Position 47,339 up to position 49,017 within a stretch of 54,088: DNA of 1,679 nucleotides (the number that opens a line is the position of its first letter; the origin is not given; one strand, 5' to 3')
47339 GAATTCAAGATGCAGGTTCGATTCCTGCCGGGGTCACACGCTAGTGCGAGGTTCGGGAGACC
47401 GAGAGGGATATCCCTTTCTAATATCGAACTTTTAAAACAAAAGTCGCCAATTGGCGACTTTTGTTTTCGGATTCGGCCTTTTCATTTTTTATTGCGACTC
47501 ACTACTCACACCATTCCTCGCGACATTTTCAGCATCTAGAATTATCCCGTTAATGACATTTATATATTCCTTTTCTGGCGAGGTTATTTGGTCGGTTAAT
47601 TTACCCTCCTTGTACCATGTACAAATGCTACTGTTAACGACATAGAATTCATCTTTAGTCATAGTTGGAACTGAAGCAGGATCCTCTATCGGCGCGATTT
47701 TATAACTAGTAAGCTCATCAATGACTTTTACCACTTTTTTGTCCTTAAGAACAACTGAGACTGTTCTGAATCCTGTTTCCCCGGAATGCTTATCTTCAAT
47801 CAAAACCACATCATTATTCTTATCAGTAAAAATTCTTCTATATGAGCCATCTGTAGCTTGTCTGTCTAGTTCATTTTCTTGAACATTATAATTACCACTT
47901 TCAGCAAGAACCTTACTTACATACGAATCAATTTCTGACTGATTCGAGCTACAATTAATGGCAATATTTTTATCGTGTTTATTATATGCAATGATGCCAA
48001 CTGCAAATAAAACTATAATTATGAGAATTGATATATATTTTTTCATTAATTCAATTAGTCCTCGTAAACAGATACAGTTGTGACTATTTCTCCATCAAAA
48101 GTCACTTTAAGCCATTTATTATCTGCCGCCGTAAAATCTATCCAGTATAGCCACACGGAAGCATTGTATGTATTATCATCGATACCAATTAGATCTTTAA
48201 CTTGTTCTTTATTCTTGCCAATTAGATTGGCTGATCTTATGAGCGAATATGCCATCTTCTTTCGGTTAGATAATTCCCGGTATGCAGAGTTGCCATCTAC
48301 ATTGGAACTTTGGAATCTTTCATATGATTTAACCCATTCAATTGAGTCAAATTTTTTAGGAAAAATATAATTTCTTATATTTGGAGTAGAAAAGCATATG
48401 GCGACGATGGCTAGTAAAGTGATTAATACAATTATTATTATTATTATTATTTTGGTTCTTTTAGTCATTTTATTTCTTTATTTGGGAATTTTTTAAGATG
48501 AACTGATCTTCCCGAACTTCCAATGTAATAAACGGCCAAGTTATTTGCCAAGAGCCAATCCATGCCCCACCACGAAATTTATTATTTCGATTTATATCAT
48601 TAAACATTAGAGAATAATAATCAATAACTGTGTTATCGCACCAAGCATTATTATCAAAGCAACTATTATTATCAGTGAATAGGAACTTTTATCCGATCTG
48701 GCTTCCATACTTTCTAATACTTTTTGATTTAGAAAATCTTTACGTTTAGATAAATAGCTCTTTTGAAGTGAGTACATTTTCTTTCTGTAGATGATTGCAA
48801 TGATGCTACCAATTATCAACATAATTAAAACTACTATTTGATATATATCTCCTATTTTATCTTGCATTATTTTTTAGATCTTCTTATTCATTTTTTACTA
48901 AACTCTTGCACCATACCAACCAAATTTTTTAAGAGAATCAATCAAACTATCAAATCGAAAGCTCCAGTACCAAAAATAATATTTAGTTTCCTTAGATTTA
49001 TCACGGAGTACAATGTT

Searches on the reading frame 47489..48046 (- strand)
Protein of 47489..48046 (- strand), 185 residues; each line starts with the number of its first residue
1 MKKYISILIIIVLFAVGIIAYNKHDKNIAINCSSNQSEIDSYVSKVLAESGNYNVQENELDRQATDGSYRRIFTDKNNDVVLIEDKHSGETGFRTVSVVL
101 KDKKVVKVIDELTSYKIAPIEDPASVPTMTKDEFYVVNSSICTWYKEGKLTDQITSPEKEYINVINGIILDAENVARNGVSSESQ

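Call 53: search_protein_families(library=pfam, proteins=[window:47489-48046:-], max_evalue=0.01)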
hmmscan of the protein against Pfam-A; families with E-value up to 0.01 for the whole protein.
window:47489-48046:- (185 aa): 0 families

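Call 54: search_protein_families(library=phrogs, proteins=[window:47489-48046:-], max_evalue=0.001)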
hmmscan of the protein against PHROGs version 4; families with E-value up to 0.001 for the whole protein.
window:47489-48046:- (185 aa): 0 families

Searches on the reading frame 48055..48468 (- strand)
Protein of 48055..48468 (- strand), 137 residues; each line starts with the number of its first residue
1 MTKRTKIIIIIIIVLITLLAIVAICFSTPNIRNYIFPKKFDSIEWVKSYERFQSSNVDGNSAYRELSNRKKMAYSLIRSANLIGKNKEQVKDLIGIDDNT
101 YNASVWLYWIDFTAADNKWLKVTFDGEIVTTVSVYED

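Call 53: search_protein_families(library=pfam, proteins=[window:48055-48468:-], max_evalue=0.01)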
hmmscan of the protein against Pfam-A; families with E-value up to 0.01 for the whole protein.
window:48055-48468:- (137 aa): 2 families
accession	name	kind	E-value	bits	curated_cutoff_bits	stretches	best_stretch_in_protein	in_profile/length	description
PF13800.11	Sigma_reg_N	-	0.0038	17.9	26.3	1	2-39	7-45/91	Sigma factor regulator N-terminal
PF17044.10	BPTA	-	0.0063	16.7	27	0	36-122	5-99/196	Borrelial persistence in ticks protein A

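Call 54: search_protein_families(library=phrogs, proteins=[window:48055-48468:-], max_evalue=0.001)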
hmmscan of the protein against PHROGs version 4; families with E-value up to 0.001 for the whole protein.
window:48055-48468:- (137 aa): 0 families

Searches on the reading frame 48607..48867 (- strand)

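Call 53: search_protein_families(library=pfam, proteins=[window:48607-48867:-], max_evalue=0.01)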
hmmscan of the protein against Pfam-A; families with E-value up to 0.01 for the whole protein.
window:48607-48867:- (86 aa): 2 families
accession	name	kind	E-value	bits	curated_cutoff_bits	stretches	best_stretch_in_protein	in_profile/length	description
PF03606.21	DcuC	-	0.0065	15.5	23.1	1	9-77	198-266/461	C4-dicarboxylate anaerobic carrier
PF20394.4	DUF6688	-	0.0085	16.2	26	1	7-84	142-218/248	DUF6688 N-terminal domain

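Call 54: search_protein_families(library=phrogs, proteins=[window:48607-48867:-], max_evalue=0.001)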
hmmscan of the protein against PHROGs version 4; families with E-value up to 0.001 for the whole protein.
window:48607-48867:- (86 aa): 0 families
